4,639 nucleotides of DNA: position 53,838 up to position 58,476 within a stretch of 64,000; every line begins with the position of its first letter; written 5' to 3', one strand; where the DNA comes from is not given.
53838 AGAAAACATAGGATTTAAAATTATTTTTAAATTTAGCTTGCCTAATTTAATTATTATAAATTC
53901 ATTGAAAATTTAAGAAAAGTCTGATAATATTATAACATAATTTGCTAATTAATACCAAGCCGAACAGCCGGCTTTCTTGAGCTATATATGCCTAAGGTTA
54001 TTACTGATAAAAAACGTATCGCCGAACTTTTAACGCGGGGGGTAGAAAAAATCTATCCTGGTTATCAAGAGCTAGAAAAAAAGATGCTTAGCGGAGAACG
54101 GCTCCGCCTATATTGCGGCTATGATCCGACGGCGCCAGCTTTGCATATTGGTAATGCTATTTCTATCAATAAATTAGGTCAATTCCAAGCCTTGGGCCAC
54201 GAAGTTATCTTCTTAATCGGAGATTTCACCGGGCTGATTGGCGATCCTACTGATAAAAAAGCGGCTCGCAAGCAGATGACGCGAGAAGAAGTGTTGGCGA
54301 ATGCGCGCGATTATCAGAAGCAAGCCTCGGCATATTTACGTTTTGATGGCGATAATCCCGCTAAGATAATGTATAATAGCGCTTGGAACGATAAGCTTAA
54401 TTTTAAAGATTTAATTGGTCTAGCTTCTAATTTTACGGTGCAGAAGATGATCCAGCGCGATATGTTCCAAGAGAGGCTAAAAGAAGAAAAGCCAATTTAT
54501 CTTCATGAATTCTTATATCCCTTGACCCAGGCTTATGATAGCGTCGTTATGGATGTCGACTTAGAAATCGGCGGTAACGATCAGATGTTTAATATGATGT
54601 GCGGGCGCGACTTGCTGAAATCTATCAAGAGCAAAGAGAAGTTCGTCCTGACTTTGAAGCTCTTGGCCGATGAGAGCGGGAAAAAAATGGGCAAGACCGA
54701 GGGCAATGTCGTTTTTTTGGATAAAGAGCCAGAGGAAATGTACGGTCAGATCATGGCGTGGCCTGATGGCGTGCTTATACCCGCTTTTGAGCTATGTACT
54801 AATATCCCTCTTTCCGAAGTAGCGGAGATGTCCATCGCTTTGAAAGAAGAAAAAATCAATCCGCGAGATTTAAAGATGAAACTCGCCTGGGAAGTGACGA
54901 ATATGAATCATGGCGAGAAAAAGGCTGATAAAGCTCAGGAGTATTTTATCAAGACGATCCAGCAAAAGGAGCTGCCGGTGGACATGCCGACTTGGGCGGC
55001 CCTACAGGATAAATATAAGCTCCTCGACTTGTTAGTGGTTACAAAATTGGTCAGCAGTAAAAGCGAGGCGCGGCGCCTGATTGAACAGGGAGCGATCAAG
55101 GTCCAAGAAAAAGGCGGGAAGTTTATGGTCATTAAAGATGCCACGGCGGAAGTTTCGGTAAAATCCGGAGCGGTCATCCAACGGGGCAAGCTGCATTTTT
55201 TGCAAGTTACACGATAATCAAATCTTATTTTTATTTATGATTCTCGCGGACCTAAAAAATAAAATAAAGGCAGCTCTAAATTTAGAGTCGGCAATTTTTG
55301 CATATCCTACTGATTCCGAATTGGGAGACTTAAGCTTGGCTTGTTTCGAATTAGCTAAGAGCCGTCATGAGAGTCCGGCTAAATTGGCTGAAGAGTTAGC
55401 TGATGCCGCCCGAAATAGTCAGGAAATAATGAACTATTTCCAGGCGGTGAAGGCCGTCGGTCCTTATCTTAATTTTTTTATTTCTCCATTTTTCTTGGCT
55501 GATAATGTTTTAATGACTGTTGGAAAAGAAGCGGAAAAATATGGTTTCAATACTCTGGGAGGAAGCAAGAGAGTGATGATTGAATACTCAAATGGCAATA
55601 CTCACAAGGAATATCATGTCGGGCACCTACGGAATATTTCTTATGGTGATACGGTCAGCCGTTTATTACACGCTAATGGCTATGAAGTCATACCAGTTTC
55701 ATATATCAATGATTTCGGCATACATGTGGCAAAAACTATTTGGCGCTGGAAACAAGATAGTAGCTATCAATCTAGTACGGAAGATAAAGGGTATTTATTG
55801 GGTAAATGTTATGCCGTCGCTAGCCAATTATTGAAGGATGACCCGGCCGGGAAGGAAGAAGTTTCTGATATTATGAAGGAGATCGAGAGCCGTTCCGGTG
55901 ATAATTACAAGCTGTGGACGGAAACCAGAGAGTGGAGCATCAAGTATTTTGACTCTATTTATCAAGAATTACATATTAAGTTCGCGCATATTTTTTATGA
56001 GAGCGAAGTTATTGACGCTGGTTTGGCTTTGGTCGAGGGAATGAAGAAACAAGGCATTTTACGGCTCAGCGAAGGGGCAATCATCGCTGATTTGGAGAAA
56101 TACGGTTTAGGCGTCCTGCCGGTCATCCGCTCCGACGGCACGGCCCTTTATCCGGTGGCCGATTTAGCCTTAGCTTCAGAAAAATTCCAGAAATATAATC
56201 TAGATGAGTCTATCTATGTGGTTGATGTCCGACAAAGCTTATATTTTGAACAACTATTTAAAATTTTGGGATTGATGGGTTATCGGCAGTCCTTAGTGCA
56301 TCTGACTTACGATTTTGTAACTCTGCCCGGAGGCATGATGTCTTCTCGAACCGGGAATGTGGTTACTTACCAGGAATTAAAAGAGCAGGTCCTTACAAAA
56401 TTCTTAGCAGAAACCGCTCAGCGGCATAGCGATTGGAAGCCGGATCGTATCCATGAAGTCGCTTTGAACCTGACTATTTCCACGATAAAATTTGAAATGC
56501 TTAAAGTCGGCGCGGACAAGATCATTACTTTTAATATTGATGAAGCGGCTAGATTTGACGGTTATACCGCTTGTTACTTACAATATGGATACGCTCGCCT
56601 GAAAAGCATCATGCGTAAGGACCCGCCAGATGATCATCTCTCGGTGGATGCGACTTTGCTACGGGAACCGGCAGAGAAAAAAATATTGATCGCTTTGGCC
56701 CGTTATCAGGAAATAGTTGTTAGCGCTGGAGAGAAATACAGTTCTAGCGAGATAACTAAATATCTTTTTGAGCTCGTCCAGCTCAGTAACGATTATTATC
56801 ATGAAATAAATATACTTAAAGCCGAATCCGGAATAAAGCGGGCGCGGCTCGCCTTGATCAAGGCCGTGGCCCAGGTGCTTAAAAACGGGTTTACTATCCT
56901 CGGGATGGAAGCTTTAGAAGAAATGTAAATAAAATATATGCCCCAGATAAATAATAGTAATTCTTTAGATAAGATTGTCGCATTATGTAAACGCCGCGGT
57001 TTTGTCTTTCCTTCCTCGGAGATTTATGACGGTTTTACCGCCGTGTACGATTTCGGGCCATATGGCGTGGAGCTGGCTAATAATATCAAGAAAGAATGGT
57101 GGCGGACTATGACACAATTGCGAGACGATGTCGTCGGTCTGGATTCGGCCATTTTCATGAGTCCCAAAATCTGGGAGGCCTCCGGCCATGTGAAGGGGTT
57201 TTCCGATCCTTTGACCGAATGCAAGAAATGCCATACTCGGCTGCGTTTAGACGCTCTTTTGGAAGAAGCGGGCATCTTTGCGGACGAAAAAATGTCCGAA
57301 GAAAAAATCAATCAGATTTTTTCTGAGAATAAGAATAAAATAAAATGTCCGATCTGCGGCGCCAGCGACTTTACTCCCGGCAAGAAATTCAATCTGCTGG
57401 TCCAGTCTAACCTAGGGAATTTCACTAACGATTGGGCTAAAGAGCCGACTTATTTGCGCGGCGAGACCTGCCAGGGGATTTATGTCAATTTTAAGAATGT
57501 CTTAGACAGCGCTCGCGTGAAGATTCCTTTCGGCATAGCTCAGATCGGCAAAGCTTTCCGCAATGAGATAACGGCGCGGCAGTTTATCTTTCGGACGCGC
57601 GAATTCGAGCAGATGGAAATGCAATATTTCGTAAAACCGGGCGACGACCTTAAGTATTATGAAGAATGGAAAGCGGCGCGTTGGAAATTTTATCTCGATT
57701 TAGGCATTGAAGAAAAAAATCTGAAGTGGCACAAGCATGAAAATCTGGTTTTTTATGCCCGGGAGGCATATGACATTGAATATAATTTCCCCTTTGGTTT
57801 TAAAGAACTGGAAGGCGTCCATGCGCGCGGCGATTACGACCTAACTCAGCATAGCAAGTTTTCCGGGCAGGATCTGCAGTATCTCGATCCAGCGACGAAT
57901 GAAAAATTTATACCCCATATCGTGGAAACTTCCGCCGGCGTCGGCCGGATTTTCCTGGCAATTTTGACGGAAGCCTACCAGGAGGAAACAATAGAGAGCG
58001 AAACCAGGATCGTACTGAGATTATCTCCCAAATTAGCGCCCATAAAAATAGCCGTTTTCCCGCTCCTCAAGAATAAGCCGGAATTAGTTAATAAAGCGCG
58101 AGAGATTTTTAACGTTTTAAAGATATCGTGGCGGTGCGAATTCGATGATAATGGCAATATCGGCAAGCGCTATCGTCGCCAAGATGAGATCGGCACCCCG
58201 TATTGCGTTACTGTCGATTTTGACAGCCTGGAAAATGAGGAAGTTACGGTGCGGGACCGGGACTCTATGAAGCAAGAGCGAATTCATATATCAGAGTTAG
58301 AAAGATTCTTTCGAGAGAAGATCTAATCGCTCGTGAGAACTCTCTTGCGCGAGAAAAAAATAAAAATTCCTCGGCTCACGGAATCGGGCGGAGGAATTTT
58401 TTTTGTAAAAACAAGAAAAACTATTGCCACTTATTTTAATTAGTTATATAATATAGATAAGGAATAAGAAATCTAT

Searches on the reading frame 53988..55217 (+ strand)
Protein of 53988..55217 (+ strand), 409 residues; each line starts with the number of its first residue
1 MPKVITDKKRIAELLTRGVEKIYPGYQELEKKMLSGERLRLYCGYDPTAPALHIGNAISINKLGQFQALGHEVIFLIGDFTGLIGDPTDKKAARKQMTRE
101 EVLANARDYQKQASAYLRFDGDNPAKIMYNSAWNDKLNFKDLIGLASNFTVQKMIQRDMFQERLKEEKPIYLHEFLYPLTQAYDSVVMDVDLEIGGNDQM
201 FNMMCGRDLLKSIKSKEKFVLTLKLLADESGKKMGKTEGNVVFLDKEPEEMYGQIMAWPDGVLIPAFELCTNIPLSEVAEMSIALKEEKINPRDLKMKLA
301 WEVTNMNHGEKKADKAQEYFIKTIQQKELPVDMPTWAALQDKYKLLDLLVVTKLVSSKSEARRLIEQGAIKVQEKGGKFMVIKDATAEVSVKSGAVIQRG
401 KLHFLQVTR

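Call 11: search_protein_families(library=pfam, proteins=[window:53988-55217:+], max_evalue=0.001)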
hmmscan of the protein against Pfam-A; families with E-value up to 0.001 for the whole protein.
window:53988-55217:+ (409 aa): 3 families
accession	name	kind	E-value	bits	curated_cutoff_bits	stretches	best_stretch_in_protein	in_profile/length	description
PF00579.31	tRNA-synt_1b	-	8.1e-71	239.1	21.1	1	36-323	3-290/292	tRNA synthetases class I (W and Y)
PF22421.1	SYY_C-terminal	-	5.1e-09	36.3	27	1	331-404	7-80/83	Tyrosine--tRNA ligase SYY-like C-terminal domain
PF01479.30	S4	-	2.6e-05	24.3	22.8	1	346-373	4-31/48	S4 domain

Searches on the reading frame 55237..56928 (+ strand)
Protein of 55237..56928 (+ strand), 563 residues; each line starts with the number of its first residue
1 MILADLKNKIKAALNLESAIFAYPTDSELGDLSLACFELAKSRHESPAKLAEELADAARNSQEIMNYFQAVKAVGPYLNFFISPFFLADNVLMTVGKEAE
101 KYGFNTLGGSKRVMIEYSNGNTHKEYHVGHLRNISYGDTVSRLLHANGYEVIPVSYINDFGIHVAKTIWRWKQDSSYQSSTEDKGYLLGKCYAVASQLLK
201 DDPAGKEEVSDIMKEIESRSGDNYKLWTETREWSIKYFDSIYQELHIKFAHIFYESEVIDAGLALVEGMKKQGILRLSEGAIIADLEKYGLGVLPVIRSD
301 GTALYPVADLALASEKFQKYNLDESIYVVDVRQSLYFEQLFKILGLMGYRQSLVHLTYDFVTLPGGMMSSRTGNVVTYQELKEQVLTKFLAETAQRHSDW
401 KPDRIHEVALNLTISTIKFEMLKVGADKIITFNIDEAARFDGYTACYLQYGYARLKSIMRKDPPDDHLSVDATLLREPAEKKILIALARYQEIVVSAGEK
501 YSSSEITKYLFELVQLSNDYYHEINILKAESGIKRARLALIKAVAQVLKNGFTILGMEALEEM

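Call 11: search_protein_families(library=pfam, proteins=[window:55237-56928:+], max_evalue=0.001)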
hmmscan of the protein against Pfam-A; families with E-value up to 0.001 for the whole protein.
window:55237-56928:+ (563 aa): 4 families
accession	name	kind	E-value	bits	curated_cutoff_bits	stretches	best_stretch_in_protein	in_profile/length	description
PF00750.26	tRNA-synt_1d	-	1.7e-41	142.8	23.3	1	106-423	15-338/349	tRNA synthetases class I (R), catalytic domain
PF05746.21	DALR_1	-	6.3e-30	104.1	22.3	1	448-563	1-117/117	DALR anticodon binding domain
PF03485.21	Arg_tRNA_synt_N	-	1.5e-10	41.9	21.5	1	5-82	6-85/85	Arginyl tRNA synthetase N terminal domain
PF01406.26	tRNA-synt_1e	-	0.00049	20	27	0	117-249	13-94/301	tRNA synthetases class I (C) catalytic domain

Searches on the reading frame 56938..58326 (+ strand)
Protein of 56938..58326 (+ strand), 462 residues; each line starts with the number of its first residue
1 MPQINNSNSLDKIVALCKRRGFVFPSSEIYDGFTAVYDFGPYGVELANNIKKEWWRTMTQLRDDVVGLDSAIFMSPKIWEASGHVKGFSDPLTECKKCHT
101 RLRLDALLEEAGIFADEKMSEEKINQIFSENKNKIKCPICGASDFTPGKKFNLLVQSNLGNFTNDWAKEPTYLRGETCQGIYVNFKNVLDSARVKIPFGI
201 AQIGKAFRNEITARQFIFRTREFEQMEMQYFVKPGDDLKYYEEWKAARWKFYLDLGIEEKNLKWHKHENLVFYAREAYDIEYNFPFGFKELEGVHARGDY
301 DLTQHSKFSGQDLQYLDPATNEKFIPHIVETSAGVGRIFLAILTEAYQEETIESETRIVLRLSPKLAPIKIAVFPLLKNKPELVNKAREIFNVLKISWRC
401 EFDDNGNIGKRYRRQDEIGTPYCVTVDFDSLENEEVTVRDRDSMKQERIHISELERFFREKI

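Call 11: search_protein_families(library=pfam, proteins=[window:56938-58326:+], max_evalue=0.001)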
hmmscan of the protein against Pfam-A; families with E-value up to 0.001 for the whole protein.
window:56938-58326:+ (462 aa): 2 families
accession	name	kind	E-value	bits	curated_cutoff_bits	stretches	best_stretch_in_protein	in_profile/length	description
PF03129.25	HGTP_anticodon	-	1.6e-23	83.1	21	1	370-460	1-93/94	Anticodon binding domain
PF00587.30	tRNA-synt_2b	-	3.1e-16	60.4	29.3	1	168-344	8-177/179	tRNA synthetase class II core domain (G, H, P, S and T)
